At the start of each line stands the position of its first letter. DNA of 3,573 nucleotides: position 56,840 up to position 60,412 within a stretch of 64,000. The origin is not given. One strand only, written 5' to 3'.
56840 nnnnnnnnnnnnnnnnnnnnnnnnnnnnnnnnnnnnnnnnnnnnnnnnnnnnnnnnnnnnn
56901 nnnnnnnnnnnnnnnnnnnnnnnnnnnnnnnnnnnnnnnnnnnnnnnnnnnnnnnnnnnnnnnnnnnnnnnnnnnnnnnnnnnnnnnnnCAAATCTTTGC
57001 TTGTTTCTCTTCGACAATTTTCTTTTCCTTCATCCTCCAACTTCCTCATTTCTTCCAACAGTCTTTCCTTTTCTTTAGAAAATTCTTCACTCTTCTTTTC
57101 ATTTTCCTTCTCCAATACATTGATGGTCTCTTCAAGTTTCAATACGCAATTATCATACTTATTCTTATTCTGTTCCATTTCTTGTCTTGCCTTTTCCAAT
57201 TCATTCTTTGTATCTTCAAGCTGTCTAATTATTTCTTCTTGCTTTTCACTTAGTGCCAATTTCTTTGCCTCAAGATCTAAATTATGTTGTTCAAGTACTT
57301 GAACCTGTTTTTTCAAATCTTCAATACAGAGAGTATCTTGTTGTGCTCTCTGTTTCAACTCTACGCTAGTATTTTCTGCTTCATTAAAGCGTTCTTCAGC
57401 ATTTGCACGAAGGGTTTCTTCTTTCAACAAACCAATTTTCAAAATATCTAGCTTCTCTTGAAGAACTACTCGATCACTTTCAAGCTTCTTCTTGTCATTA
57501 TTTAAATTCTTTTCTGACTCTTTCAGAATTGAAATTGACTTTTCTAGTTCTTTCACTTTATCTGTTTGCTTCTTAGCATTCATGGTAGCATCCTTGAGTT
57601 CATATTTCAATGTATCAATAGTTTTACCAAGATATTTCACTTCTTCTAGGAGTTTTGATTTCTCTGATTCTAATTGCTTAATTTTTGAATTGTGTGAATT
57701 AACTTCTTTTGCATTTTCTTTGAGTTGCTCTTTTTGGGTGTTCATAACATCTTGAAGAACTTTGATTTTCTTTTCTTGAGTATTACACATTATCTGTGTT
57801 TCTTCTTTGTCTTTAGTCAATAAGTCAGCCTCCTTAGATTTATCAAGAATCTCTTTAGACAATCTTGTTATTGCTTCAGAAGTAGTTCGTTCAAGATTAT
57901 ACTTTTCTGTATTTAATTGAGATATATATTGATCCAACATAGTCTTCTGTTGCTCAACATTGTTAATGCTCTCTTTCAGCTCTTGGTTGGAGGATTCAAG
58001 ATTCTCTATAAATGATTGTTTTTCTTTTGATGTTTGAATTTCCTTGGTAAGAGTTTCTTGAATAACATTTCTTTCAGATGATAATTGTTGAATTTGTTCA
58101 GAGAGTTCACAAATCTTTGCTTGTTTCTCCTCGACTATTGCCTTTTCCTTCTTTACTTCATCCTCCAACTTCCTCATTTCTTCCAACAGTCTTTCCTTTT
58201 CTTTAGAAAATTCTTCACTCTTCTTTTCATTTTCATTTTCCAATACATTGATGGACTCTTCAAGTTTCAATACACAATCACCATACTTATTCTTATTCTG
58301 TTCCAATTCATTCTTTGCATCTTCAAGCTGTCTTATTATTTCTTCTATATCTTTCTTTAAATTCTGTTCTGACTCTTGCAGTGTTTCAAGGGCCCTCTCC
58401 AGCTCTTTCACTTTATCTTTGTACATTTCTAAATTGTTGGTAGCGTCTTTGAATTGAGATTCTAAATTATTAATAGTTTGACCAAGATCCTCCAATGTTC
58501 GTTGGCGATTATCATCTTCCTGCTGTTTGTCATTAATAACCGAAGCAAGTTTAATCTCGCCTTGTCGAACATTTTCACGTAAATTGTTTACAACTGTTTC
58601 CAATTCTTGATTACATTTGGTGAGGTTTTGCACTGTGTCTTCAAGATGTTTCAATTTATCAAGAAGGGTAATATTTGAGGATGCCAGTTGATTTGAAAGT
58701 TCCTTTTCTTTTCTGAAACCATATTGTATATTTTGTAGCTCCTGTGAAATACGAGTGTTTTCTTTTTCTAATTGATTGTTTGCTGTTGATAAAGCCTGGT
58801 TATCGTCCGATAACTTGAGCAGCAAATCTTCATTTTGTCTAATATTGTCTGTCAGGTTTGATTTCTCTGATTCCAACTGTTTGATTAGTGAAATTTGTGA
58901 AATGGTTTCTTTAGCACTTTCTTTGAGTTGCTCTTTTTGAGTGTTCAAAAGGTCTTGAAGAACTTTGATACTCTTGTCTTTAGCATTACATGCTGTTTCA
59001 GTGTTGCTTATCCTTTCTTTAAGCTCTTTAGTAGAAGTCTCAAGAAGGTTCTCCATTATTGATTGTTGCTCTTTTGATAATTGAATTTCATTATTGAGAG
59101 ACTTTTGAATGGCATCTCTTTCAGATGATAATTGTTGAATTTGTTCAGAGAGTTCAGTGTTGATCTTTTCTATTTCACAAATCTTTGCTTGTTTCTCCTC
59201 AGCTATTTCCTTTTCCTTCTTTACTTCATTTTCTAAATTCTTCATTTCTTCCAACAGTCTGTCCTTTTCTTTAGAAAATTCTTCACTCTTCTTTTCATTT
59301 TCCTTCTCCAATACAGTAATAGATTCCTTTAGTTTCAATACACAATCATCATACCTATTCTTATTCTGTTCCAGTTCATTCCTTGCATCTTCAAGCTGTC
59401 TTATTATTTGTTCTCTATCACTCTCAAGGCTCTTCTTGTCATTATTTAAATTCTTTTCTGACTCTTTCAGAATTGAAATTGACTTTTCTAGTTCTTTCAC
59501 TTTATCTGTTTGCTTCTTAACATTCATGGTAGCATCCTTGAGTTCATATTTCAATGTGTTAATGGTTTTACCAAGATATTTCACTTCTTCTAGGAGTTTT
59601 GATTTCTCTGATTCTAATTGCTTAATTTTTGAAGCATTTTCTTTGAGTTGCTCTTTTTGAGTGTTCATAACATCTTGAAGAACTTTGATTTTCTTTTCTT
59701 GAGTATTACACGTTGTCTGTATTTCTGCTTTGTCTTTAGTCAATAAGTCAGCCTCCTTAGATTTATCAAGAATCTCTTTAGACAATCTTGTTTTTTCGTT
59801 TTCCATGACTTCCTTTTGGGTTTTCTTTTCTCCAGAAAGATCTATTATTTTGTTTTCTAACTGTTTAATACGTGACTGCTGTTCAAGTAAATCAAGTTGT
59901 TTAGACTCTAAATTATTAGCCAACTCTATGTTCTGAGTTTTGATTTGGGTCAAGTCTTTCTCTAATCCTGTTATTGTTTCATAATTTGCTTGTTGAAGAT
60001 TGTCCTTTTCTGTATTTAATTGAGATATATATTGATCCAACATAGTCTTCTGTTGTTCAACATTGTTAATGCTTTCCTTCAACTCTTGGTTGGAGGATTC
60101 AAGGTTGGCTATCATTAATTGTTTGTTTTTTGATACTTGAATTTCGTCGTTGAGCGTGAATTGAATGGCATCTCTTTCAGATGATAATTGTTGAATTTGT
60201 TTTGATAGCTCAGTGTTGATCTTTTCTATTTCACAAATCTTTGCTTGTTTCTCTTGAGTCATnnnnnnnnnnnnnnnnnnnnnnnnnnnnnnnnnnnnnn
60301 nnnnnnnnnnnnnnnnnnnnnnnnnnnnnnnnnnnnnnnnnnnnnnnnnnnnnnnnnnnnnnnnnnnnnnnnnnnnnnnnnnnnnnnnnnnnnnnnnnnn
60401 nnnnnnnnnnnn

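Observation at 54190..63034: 9-kb coiled-coil gene broken into four ORFs by three frame changes, two of which sit at a newly created ATG; a pseudogene, a repeat-collapse artefact, or a gene fissioning into pieces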

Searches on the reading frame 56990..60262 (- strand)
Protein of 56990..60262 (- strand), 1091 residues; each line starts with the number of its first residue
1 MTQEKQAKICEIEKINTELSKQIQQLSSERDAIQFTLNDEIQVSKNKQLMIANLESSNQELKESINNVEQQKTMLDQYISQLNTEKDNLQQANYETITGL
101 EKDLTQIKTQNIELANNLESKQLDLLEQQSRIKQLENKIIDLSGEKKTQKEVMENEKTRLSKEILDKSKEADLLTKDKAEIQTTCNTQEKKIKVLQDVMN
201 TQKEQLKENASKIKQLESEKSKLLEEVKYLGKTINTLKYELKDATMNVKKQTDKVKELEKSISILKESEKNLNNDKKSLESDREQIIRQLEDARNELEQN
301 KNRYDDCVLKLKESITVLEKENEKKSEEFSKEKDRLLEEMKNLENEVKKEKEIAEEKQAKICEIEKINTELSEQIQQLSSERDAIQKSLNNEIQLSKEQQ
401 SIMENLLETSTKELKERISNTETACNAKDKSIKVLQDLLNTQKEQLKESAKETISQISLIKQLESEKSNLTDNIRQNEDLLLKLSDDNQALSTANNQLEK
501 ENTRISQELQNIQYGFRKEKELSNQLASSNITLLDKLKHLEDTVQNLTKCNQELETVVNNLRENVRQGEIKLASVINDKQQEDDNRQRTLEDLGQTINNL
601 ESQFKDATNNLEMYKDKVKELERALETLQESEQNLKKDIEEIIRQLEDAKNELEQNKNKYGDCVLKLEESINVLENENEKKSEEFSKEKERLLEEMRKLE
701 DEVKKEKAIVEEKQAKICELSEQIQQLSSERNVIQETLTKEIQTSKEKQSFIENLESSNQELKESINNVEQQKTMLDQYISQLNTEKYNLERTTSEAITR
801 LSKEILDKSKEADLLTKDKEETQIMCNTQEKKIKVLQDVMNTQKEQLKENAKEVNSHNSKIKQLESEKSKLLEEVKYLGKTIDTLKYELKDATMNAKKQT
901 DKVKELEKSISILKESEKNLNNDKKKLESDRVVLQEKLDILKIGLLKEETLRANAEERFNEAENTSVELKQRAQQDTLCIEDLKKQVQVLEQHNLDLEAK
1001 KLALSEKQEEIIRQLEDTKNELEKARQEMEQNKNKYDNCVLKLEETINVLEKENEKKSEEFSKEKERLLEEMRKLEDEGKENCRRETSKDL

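Call 13: search_protein_families(library=pfam, proteins=[window:56990-60262:-], max_evalue=0.01)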
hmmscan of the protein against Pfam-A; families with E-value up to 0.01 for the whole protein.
window:56990-60262:- (1091 aa): 3 families
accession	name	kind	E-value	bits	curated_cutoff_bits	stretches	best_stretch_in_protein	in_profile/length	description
PF17078.10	SHE3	-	0.0021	18.3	30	1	539-728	7-203/228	SWI5-dependent HO expression protein 3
PF11559.13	ADIP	-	0.0049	17.4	34.3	1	581-660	45-124/151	Afadin- and alpha -actinin-Binding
PF02321.23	OEP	-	0.0064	16.8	22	1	576-672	88-187/187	Outer membrane efflux protein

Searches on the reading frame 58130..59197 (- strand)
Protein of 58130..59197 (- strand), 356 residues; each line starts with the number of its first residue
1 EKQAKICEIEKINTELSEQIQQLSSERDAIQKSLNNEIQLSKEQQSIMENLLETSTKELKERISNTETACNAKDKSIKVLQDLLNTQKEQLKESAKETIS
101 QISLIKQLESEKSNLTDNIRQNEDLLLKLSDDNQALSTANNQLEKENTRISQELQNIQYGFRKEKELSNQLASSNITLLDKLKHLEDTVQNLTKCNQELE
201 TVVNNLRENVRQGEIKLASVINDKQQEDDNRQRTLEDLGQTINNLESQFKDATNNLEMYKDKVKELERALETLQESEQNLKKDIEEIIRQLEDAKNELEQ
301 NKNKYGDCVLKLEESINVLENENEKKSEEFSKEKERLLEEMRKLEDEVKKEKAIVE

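Call 37: find_homologous_proteins(query=window:58130-59197:-, max_evalue=0.001)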
Query seq(356 aa): 6423 candidates shared short words with the query, none scored E <= 0.001.
